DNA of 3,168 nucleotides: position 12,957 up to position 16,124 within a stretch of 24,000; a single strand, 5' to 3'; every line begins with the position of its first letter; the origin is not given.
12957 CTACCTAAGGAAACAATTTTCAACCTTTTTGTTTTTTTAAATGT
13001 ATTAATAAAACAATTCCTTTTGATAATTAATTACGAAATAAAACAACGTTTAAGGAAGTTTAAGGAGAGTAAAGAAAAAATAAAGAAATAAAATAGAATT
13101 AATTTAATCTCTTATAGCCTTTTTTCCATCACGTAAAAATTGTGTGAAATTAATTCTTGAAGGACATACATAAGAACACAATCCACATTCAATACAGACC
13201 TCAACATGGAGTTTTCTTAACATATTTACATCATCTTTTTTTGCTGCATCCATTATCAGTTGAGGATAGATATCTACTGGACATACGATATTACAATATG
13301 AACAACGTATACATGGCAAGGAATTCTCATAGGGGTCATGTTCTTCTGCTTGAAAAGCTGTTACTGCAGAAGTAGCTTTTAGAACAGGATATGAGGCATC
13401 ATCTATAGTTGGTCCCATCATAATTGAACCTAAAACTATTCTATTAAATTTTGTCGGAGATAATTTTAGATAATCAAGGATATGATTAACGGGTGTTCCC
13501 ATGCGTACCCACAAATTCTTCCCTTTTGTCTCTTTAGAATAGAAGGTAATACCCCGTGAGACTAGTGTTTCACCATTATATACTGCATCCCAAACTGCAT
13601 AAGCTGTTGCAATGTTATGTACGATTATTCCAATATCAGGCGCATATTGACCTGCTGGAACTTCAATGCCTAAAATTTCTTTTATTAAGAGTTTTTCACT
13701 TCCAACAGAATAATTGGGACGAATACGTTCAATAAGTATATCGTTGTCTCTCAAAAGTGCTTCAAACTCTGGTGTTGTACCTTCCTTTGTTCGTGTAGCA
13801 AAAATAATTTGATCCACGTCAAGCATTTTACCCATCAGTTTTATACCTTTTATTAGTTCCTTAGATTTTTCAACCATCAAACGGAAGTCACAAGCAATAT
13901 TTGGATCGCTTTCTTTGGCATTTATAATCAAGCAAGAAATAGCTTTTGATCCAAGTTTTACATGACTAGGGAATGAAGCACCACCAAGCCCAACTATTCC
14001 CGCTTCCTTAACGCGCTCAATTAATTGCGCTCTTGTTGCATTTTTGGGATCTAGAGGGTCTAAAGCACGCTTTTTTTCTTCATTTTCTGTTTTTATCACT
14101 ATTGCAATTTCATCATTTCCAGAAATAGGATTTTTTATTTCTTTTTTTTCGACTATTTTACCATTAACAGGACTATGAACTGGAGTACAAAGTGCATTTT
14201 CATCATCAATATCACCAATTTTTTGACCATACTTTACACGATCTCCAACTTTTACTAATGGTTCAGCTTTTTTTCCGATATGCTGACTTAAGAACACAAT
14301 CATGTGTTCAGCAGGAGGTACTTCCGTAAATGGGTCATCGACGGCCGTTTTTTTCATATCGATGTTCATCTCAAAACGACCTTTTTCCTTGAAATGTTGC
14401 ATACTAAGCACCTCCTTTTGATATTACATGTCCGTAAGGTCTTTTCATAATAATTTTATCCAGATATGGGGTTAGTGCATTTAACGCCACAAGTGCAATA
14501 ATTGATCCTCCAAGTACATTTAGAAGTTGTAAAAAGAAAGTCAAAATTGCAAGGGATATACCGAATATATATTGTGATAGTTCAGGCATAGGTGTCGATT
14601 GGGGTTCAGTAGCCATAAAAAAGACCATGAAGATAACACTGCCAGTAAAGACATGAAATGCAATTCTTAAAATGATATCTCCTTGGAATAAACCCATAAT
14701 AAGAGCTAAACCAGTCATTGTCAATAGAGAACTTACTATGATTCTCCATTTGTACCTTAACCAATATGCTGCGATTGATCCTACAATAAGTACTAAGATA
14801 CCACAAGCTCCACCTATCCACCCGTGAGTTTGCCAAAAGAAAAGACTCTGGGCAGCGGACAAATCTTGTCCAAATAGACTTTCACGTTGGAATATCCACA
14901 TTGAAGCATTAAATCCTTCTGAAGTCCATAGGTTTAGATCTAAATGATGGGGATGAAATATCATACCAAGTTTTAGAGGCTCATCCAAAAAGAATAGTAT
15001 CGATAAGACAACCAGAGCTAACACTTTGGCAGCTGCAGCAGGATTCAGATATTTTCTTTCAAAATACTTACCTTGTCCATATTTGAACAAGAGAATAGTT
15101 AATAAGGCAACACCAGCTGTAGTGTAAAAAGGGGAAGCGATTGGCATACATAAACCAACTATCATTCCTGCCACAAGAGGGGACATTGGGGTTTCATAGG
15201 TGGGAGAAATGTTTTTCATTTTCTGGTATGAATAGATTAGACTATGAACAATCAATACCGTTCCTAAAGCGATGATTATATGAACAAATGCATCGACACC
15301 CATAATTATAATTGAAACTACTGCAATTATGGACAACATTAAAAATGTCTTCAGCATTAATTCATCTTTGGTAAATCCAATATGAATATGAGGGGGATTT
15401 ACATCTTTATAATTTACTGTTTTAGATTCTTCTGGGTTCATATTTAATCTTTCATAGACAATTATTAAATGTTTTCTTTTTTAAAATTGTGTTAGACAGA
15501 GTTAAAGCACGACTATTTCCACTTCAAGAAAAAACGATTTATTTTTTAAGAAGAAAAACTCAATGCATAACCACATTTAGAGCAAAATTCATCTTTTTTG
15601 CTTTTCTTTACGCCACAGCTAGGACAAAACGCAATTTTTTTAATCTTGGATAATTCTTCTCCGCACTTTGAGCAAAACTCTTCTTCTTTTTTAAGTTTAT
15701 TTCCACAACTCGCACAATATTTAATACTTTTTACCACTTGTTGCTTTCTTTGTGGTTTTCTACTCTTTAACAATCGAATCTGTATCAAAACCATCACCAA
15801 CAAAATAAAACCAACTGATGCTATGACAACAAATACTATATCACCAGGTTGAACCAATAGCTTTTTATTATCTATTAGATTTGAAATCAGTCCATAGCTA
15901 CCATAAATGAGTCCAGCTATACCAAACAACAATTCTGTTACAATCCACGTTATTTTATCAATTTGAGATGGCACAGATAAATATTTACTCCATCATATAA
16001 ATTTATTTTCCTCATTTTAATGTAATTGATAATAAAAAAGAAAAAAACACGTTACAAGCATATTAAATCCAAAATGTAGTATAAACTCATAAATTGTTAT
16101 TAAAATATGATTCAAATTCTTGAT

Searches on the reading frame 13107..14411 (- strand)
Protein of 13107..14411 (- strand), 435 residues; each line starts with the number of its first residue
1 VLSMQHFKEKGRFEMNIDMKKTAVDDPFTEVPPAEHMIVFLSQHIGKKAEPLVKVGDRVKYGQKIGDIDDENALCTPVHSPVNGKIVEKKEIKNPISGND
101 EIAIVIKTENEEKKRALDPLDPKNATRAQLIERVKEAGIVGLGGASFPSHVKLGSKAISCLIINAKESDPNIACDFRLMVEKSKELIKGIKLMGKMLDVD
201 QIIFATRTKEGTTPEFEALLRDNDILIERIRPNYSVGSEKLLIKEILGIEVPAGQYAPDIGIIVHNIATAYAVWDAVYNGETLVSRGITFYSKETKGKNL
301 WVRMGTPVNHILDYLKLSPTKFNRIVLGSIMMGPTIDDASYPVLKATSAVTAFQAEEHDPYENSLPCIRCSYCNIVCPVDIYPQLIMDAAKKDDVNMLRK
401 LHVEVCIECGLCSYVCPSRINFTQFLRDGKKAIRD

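Call 6: search_protein_families(library=pfam, proteins=[window:13107-14411:-], max_evalue=0.01)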
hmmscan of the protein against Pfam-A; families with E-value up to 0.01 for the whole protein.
window:13107-14411:- (435 aa): 13 families
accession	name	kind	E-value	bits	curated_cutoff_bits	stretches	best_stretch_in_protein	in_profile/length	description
PF01512.22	Complex1_51K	-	9.3e-34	116.9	31.2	1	134-274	1-149/150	Nuo51 FMN-binding domain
PF13375.12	RnfC_N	-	1.6e-20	73.5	25.6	1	18-110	11-100/101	RnfC Barrel sandwich hybrid domain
PF13237.11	Fer4_10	-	4.9e-08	33.2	25.5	1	361-417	3-53/53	4Fe-4S dicluster domain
PF13534.11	Fer4_17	-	1.4e-06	29.2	22.2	1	367-420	2-60/61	4Fe-4S dicluster domain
PF12838.12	Fer4_7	-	2.2e-06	28.5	27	1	367-419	2-51/52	4Fe-4S dicluster domain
PF00037.32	Fer4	-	4.2e-06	26.8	21.1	1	403-418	5-20/24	4Fe-4S binding domain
PF12797.12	Fer4_2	-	9.5e-06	25.7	24.5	1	403-418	7-22/22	4Fe-4S binding domain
PF13187.11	Fer4_9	-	1.3e-05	25.6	27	1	367-419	2-50/52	4Fe-4S dicluster domain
PF14697.11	Fer4_21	-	5.7e-05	23.6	35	1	367-418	8-53/59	4Fe-4S dicluster domain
PF13183.11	Fer4_8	-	6.3e-05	23.9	27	1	366-420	4-68/68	4Fe-4S dicluster domain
PF12798.12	Fer4_3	-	0.00016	22.7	27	0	406-419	1-14/15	4Fe-4S binding domain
PF13746.11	Fer4_18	-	0.0012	19.4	27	0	397-423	52-78/114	4Fe-4S dicluster domain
PF12837.12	Fer4_6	-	0.0013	19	25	0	366-381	8-23/24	4Fe-4S binding domain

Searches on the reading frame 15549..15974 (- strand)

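Call 6: search_protein_families(library=pfam, proteins=[window:15549-15974:-], max_evalue=0.01)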
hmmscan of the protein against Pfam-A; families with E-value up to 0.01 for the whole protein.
window:15549-15974:- (142 aa): 13 families
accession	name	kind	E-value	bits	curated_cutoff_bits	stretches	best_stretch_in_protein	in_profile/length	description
PF13240.11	Zn_Ribbon_1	-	2.5e-11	43.4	25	2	86-108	1-23/23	zinc-ribbon domain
PF13248.11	Zn_ribbon_3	-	2.3e-09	36.8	27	2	85-108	3-26/26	zinc-ribbon domain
PF12773.13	DZR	-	8.1e-09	36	27.3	1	87-135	1-45/45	Double zinc ribbon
PF17032.10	Zn_ribbon_15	-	2.3e-08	35.2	28.9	1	83-105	51-73/73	zinc-ribbon family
PF18912.6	DZR_2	-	1.6e-06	28.3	27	1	86-134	9-55/56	Double zinc ribbon domain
PF24460.1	DUF7575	-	5.7e-06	26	28.5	1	87-108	6-27/28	Domain of unknown function (DUF7575)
PF07191.17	Zn_ribbon_6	-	7.8e-05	23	25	2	83-127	15-62/67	Double zinc ribbon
PF14803.11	Zn_ribbon_Nudix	-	0.00013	22.3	25.6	0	85-96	1-12/34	Nudix N-terminal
PF16003.10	DUF4776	-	0.00061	19.4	27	1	96-126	4-34/503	Domain of unknown function (DUF4776)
PF09889.16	DUF2116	-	0.0016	18.8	26.8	1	85-113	4-33/59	Probable treble clef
PF09297.16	Zn_ribbon_NUD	-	0.0021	18.2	24.8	0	85-97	4-16/32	NADH pyrophosphatase zinc ribbon domain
PF18895.5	T4SS_pilin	-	0.0033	17.9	26.6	0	49-88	14-55/71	Type IV secretion system pilin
PF09578.15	Spore_YabQ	-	0.0062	17.1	27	1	19-62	10-53/79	Spore cortex protein YabQ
